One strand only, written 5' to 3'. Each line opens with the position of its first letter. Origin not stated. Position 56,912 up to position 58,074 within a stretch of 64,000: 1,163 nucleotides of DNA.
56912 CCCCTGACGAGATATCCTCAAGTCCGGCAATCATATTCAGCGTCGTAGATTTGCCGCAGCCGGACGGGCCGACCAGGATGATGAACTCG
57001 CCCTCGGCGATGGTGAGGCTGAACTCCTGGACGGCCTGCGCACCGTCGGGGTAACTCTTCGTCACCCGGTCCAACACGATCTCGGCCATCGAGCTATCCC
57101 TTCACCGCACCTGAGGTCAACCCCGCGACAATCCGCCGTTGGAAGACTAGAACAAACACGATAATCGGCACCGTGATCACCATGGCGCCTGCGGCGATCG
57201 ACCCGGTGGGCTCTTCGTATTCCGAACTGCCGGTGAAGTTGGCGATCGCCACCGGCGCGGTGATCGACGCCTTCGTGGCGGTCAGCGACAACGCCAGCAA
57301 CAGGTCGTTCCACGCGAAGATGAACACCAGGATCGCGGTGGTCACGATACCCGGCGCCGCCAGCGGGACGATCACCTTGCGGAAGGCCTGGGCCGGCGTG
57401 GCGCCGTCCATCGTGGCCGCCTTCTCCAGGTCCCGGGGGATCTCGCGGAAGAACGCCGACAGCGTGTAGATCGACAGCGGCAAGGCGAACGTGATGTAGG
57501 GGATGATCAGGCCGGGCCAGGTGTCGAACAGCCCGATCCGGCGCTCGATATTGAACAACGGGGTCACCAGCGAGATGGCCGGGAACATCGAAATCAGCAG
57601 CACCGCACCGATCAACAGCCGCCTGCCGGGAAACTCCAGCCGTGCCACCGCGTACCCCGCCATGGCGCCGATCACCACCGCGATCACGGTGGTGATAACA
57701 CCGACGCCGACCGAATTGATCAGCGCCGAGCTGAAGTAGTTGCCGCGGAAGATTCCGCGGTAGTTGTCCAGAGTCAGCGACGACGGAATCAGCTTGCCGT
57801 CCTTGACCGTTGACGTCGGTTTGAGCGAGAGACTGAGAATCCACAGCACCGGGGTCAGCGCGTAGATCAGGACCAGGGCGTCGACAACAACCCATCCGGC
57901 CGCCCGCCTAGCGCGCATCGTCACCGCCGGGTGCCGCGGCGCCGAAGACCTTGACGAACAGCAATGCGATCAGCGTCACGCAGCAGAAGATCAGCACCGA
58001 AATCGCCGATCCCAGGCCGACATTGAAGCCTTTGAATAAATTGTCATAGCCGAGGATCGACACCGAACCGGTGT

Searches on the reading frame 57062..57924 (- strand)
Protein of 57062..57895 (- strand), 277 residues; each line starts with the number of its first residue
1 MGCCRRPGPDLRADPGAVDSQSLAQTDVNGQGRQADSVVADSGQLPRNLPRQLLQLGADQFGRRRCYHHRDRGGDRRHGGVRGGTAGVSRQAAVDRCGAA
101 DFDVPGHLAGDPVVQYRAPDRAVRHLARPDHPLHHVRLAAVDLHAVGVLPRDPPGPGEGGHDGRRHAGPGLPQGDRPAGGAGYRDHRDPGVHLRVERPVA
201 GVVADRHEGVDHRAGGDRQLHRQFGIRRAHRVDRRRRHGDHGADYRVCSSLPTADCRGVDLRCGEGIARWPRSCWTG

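Call 8: search_protein_families(library=pfam, proteins=[window:57062-57895:-], max_evalue=0.0001)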
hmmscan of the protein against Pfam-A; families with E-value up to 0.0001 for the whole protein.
window:57062-57895:- (277 aa): 0 families

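Call 35: search_protein_families(library=pfam, proteins=[window:57094-57924:-], max_evalue=0.0001)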
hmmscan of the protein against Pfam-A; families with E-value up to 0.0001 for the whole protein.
window:57094-57924:- (276 aa): 1 family
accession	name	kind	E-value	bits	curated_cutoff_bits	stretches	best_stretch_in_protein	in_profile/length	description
PF00528.27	BPD_transp_1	-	1.1e-21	77.8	26.4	1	83-266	2-179/184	Binding-protein-dependent transport system inner membrane component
